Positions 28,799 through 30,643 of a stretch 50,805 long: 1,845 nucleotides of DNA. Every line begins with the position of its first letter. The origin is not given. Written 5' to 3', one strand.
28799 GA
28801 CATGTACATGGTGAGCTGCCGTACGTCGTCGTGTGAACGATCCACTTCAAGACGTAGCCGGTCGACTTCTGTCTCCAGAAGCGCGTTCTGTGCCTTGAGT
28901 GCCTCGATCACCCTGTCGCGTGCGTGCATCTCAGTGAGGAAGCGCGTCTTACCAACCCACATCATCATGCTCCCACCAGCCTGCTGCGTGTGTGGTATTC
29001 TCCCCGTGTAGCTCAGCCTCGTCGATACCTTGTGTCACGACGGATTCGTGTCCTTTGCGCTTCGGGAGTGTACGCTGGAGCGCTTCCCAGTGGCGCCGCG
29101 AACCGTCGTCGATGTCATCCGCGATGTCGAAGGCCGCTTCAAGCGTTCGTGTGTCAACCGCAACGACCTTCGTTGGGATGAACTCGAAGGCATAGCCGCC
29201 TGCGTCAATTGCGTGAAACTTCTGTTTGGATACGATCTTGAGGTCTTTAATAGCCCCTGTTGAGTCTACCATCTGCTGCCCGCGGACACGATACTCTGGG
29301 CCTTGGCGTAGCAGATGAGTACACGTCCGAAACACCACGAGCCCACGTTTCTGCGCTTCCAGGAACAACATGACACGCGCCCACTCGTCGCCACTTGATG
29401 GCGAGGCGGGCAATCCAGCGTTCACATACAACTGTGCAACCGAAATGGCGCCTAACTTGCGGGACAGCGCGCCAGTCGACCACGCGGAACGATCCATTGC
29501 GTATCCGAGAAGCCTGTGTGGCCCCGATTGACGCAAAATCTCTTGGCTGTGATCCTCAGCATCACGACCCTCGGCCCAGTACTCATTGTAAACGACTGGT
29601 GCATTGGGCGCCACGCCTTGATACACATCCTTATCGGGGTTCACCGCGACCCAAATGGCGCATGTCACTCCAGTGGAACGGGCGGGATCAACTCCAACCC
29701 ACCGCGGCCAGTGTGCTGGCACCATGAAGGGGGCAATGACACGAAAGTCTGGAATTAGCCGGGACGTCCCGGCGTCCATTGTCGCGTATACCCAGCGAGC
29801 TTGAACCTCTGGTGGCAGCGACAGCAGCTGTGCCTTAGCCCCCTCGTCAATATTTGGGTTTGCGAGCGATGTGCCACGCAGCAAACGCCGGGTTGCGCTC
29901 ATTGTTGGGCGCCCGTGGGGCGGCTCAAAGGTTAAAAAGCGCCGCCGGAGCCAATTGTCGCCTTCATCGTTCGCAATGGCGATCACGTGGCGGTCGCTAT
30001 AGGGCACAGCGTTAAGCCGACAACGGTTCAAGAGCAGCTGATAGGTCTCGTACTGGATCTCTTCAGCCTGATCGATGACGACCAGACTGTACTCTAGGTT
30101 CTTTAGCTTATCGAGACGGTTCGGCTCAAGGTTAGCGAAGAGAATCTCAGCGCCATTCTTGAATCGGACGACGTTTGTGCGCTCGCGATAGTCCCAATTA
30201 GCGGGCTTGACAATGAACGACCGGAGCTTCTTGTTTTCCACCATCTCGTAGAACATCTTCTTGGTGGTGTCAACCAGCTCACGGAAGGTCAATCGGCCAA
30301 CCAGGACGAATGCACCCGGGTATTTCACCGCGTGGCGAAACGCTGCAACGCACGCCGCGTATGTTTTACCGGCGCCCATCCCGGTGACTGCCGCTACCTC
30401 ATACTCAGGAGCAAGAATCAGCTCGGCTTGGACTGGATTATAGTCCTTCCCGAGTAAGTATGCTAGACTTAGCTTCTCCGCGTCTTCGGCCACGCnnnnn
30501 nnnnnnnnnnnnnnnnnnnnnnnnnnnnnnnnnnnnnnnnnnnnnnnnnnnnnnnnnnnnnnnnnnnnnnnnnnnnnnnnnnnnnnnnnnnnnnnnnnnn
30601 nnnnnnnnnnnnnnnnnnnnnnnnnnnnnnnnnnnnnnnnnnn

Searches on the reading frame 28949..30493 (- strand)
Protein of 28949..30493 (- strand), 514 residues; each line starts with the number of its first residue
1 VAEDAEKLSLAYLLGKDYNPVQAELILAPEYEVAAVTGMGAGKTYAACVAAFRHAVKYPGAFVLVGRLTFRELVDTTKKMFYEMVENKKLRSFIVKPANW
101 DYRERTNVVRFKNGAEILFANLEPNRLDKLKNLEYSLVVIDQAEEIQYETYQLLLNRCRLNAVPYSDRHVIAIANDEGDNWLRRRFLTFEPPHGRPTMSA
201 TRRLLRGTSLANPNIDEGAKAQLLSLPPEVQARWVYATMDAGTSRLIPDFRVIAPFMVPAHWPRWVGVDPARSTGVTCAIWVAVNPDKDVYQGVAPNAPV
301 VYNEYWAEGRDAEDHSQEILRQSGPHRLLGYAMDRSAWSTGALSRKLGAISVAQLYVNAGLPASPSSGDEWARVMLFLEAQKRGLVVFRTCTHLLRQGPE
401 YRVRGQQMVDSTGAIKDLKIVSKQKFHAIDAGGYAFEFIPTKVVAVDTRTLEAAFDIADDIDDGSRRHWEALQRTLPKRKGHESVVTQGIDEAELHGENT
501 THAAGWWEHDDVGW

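Call 73: find_encoding_contigs(protein=window:28949-30493:-, flank=10000, max_places=2)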
Protein window:28949-30493:- (514 aa): 2 contigs read that carry it; 2 places shown.
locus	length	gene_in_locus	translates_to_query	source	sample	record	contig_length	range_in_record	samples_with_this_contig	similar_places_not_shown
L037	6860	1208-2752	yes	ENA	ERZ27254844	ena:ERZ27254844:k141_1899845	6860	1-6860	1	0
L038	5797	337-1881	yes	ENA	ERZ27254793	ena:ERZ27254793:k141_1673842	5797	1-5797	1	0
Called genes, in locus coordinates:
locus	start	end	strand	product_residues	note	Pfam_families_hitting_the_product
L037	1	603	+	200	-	?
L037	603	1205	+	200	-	-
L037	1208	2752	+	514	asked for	PF04466:Terminase_3, PF03237:Terminase_6N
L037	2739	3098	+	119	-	-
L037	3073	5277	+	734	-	-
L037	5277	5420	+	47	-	-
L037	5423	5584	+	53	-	-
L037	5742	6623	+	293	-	-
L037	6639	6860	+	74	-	?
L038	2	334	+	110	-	?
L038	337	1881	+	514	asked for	PF04466:Terminase_3, PF03237:Terminase_6N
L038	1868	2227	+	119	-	-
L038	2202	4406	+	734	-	-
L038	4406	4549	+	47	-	-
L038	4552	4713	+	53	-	-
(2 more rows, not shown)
